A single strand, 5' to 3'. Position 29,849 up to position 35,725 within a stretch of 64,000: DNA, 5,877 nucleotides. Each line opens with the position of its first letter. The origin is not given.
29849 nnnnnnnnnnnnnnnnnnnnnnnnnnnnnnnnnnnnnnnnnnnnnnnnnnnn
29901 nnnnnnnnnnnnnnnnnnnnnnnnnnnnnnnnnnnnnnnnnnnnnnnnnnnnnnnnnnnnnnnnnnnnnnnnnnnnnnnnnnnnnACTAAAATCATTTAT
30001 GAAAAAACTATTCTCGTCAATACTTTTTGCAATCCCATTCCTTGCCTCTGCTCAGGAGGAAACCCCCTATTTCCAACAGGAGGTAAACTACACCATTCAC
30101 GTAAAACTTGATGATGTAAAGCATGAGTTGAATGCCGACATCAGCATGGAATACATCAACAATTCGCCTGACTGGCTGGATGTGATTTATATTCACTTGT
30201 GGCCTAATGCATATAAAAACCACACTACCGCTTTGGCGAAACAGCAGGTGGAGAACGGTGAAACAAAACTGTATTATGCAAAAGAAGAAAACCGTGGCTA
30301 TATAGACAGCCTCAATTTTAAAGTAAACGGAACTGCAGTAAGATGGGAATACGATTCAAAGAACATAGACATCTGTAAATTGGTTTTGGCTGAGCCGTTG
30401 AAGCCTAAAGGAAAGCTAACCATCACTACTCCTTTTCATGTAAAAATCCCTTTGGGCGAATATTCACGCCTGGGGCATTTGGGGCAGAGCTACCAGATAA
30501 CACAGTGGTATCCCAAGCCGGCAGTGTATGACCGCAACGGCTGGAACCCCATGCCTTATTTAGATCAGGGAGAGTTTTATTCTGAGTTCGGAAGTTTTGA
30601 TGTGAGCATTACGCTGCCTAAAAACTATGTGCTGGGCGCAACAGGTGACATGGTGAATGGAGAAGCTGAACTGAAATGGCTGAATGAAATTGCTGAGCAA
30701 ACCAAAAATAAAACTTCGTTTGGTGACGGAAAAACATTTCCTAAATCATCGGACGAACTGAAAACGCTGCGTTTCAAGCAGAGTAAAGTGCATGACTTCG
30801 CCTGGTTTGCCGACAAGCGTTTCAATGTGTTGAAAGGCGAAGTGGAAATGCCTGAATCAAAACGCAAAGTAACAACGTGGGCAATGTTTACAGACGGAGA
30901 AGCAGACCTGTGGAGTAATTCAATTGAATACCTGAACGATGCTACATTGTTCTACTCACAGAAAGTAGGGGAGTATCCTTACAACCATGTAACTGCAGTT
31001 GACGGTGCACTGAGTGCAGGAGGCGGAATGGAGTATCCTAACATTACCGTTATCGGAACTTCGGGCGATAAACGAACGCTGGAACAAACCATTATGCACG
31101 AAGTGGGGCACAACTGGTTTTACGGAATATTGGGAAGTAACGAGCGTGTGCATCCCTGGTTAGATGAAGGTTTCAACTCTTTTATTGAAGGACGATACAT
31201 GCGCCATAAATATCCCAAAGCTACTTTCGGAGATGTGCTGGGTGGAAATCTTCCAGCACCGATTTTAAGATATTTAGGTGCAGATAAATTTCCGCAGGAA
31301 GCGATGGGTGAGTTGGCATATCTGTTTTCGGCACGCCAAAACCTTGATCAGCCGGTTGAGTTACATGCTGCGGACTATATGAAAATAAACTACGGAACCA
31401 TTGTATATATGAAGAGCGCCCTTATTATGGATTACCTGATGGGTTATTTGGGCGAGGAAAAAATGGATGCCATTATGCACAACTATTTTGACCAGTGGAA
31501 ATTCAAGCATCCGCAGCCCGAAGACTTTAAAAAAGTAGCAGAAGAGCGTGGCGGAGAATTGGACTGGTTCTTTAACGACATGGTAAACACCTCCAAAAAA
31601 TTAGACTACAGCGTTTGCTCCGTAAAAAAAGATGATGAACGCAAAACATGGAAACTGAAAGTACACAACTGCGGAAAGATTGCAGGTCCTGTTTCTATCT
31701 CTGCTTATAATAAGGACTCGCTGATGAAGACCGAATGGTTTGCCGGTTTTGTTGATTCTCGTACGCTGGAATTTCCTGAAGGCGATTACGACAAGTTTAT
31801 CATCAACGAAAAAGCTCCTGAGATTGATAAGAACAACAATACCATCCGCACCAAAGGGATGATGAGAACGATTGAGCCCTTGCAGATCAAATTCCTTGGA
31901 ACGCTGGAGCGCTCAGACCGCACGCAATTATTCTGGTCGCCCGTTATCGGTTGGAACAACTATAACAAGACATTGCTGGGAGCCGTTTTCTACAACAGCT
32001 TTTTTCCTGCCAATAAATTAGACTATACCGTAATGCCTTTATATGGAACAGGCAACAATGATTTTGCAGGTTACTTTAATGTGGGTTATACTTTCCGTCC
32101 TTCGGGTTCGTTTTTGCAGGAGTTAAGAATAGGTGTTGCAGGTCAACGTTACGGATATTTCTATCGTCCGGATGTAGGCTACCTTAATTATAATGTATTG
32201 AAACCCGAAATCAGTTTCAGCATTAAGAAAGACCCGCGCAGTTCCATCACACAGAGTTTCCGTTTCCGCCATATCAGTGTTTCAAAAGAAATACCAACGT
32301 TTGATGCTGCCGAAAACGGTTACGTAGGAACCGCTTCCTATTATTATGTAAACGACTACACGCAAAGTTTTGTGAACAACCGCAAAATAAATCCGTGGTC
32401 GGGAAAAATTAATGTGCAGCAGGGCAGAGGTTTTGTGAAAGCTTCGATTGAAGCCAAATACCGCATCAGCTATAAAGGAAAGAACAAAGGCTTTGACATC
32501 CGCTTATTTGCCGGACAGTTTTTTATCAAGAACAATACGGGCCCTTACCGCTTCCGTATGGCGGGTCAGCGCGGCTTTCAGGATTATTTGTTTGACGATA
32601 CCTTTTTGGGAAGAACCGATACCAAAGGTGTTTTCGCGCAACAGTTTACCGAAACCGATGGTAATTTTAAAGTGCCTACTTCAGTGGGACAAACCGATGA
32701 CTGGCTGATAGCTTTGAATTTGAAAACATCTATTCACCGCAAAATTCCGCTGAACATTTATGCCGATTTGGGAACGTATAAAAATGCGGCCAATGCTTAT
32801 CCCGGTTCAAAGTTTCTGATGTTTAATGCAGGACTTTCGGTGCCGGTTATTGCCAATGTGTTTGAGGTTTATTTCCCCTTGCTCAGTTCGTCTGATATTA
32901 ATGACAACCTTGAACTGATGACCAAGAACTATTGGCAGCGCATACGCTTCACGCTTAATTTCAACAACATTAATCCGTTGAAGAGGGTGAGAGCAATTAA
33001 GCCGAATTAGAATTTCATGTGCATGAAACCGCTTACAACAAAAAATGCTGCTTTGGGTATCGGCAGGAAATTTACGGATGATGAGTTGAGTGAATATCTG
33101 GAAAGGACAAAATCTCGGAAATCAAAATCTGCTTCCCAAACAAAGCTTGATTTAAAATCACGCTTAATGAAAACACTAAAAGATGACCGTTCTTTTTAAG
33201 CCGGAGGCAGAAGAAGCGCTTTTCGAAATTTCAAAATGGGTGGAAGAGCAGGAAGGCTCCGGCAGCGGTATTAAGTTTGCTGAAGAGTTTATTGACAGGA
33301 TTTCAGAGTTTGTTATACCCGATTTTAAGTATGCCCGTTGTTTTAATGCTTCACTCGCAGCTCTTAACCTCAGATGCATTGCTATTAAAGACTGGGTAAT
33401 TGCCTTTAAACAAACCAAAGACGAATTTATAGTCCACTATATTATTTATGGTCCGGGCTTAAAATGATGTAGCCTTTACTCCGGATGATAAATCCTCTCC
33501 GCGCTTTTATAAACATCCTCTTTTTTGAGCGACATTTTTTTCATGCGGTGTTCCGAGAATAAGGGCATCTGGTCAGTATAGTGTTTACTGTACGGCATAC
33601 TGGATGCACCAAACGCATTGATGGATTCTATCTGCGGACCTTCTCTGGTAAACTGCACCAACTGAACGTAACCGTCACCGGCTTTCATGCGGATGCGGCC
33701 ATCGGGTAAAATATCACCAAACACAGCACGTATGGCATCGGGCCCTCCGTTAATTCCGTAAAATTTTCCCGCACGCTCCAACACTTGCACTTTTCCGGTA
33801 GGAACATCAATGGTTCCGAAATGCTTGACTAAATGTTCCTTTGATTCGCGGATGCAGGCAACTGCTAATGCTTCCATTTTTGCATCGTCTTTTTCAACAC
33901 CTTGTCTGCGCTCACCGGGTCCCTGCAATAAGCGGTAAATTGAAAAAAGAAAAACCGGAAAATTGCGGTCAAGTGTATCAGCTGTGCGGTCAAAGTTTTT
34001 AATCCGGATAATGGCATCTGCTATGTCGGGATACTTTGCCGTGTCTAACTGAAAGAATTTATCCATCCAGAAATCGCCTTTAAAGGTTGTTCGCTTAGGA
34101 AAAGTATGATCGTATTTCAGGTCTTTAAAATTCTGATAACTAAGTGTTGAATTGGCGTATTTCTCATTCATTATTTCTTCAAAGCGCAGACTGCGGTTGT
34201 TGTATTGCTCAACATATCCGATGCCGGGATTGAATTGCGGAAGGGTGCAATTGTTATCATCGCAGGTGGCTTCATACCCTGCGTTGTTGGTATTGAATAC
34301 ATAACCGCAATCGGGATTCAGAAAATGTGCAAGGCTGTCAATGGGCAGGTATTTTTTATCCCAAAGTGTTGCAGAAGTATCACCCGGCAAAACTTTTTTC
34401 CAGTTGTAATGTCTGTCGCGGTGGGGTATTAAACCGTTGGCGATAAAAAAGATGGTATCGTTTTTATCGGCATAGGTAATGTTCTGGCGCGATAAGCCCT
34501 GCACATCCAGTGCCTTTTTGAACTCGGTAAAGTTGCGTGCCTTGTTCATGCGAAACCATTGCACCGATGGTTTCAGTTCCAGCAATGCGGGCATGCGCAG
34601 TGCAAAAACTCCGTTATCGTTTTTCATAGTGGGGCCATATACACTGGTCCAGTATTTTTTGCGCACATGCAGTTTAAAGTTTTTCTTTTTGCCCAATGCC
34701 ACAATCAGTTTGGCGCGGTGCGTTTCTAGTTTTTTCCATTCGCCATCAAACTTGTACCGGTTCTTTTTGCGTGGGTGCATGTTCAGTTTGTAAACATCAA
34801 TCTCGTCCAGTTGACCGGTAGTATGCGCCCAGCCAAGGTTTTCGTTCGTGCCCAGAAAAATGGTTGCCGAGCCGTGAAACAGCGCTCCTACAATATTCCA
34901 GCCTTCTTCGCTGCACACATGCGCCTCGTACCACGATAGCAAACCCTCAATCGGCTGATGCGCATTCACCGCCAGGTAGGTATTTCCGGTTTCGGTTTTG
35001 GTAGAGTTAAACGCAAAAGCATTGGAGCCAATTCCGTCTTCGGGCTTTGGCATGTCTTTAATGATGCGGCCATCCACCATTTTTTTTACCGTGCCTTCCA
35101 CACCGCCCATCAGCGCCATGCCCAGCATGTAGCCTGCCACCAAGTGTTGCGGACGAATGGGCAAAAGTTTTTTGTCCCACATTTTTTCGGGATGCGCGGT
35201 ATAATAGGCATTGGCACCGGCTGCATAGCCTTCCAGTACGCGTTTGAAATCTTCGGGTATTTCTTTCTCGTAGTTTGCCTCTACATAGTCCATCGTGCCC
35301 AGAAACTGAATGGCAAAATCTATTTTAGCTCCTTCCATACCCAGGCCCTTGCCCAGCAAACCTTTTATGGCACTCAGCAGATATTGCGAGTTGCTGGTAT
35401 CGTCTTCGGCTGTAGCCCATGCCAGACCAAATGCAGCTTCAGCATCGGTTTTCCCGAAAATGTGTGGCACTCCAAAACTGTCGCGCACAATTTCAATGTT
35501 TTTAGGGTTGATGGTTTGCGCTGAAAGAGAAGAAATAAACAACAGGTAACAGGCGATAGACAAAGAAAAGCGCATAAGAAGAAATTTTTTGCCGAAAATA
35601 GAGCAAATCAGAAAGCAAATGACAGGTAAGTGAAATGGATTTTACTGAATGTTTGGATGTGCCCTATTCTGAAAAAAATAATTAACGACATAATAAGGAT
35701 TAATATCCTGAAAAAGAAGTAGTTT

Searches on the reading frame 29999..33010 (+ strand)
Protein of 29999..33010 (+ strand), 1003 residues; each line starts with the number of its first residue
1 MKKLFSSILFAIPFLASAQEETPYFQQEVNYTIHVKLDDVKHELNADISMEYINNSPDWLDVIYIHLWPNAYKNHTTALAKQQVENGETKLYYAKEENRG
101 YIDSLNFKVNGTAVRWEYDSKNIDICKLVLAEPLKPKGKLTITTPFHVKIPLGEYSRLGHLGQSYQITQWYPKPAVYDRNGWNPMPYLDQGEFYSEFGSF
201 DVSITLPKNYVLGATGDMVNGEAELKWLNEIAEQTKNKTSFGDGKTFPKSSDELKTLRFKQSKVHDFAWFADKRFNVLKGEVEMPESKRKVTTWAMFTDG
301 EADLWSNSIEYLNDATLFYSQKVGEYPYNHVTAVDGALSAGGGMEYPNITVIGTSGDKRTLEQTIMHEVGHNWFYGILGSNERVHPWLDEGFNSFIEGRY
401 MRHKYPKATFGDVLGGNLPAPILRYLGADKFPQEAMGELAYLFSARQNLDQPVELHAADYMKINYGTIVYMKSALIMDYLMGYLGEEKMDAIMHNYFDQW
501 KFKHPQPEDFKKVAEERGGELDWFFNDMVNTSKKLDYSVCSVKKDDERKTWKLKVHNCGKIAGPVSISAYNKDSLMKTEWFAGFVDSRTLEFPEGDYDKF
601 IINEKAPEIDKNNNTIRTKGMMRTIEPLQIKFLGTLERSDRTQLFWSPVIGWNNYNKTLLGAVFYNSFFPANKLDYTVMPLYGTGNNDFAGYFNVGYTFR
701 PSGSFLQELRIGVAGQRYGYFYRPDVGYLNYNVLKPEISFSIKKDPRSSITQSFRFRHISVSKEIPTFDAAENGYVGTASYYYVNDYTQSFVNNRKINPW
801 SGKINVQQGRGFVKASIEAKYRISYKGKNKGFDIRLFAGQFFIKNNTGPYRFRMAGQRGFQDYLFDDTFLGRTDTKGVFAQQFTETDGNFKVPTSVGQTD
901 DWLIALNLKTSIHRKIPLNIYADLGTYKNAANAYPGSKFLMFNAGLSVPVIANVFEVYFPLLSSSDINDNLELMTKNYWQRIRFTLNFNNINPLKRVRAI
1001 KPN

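Call 48: search_protein_families(library=pfam, proteins=[window:29999-33010:+], max_evalue=0.00001)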
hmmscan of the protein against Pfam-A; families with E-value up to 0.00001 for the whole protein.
window:29999-33010:+ (1003 aa): 1 family
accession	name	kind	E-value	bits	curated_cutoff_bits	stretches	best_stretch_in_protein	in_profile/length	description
PF01433.26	Peptidase_M1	-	1.2e-15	58.2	27.7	1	354-525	60-215/218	Peptidase family M1 domain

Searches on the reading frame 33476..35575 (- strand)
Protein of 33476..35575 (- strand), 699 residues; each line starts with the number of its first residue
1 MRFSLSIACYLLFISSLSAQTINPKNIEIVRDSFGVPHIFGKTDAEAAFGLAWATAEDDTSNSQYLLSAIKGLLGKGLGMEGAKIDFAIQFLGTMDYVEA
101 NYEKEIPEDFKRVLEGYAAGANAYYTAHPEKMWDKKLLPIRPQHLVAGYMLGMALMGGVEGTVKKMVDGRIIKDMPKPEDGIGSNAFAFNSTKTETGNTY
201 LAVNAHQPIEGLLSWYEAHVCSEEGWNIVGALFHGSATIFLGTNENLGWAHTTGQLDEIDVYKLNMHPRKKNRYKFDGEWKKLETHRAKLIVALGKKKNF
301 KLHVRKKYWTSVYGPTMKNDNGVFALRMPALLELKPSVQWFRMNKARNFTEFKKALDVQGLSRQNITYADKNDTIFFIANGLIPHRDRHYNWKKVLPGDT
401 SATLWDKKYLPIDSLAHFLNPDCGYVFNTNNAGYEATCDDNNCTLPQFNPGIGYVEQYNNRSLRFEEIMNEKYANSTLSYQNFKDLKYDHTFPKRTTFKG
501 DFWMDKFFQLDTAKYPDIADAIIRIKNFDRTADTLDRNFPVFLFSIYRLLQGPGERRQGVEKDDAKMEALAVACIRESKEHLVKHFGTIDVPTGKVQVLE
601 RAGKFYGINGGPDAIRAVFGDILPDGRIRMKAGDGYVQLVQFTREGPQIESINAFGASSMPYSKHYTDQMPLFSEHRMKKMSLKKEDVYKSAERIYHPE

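Call 48: search_protein_families(library=pfam, proteins=[window:33476-35575:-], max_evalue=0.00001)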
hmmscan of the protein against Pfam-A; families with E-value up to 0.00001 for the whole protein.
window:33476-35575:- (699 aa): 1 family
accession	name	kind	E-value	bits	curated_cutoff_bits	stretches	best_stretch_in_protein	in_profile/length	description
PF01804.23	Penicil_amidase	-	4.6e-94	317.2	21.3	1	27-688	2-673/675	Penicillin amidase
